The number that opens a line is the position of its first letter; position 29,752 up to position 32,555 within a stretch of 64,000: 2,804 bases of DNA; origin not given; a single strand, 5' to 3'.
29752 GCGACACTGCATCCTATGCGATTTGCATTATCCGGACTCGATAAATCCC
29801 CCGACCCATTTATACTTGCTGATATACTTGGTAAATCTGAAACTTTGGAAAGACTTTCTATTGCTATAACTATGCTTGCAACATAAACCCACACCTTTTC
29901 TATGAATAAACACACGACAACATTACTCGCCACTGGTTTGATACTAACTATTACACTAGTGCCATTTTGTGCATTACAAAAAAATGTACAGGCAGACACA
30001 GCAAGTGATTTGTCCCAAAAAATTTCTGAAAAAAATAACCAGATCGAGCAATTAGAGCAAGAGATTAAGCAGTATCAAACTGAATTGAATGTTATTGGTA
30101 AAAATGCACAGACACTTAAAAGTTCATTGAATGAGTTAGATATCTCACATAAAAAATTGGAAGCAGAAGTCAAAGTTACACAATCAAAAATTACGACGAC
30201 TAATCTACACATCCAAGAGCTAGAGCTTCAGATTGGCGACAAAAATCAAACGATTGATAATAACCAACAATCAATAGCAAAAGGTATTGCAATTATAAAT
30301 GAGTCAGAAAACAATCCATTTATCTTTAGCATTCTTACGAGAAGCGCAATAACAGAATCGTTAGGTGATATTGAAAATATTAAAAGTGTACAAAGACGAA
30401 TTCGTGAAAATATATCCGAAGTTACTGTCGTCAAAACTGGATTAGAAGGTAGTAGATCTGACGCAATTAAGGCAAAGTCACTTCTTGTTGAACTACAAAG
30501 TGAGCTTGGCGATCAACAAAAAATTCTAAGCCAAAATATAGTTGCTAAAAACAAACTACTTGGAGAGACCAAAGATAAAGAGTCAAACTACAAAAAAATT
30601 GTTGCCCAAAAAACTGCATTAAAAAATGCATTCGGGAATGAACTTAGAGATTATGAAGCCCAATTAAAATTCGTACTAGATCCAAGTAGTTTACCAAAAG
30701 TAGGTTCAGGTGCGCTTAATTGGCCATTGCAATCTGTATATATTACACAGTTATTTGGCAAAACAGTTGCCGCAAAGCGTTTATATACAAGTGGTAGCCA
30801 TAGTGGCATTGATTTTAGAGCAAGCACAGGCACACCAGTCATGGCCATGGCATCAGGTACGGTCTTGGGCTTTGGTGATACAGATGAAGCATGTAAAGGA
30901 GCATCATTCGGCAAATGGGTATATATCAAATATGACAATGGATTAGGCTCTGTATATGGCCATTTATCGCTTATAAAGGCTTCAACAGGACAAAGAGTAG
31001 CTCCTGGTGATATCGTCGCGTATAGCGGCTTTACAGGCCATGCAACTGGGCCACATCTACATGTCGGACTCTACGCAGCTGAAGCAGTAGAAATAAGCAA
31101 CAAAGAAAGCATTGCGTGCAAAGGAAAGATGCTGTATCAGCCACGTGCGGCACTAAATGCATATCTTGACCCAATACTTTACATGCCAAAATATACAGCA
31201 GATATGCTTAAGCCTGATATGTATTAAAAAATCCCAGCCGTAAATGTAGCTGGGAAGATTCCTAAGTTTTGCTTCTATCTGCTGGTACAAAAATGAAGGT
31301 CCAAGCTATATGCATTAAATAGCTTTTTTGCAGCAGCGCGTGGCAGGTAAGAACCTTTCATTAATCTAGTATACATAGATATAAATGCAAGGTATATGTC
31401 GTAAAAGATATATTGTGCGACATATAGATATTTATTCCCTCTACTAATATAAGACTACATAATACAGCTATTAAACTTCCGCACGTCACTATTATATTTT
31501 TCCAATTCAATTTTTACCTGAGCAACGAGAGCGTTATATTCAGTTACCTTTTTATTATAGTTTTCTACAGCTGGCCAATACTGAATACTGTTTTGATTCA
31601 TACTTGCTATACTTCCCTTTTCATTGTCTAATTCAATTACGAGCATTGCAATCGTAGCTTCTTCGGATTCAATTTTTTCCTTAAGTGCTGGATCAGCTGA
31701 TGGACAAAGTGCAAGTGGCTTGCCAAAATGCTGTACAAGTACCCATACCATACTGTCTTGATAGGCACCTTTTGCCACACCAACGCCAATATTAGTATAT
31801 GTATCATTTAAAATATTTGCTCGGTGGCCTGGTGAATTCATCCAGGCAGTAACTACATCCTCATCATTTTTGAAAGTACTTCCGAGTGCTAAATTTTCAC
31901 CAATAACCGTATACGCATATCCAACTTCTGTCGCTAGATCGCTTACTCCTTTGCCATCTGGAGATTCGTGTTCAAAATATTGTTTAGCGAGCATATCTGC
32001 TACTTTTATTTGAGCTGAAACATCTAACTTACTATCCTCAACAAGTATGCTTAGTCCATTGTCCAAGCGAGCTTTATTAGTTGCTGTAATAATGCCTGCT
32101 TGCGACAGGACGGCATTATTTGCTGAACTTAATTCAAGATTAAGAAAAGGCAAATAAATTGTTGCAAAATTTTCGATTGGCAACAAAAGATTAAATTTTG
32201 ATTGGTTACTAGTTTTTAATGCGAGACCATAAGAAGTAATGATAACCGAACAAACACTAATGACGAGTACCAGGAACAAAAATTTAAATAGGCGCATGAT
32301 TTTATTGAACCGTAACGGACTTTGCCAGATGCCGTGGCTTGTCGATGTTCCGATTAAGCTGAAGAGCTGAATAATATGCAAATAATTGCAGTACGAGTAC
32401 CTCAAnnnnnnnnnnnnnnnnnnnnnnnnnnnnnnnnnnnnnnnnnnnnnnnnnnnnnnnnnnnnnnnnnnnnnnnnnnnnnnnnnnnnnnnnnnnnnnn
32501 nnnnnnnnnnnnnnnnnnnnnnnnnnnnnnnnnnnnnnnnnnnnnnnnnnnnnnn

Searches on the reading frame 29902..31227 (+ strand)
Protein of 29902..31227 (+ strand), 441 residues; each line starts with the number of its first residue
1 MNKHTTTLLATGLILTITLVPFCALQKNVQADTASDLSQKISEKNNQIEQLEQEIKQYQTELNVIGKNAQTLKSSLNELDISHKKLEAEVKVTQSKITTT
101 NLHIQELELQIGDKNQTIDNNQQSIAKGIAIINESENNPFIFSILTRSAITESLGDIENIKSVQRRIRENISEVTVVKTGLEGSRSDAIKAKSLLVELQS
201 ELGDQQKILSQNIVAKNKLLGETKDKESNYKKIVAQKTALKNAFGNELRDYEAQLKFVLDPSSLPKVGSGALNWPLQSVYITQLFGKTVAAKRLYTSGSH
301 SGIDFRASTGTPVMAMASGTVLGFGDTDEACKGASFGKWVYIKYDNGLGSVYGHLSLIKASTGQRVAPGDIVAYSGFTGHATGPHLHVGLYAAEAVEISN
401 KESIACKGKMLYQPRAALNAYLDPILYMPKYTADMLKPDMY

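Call 54: search_protein_families(library=pfam, max_evalue=0.00001, proteins=[window:29902-31227:+])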
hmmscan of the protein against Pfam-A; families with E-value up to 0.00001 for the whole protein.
window:29902-31227:+ (441 aa): 1 family
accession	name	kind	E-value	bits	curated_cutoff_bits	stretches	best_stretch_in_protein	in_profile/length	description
PF01551.29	Peptidase_M23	-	2.5e-23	82.5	28.7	1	299-392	2-89/96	Peptidase family M23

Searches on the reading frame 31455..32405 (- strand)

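Call 54: search_protein_families(library=pfam, max_evalue=0.00001, proteins=[window:31455-32405:-])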
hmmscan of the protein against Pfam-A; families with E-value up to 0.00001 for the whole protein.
window:31455-32405:- (316 aa): 1 family
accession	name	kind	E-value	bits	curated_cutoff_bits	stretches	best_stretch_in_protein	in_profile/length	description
PF00188.32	CAP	-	3e-18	67.2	21.1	1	108-225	3-115/117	Cysteine-rich secretory protein family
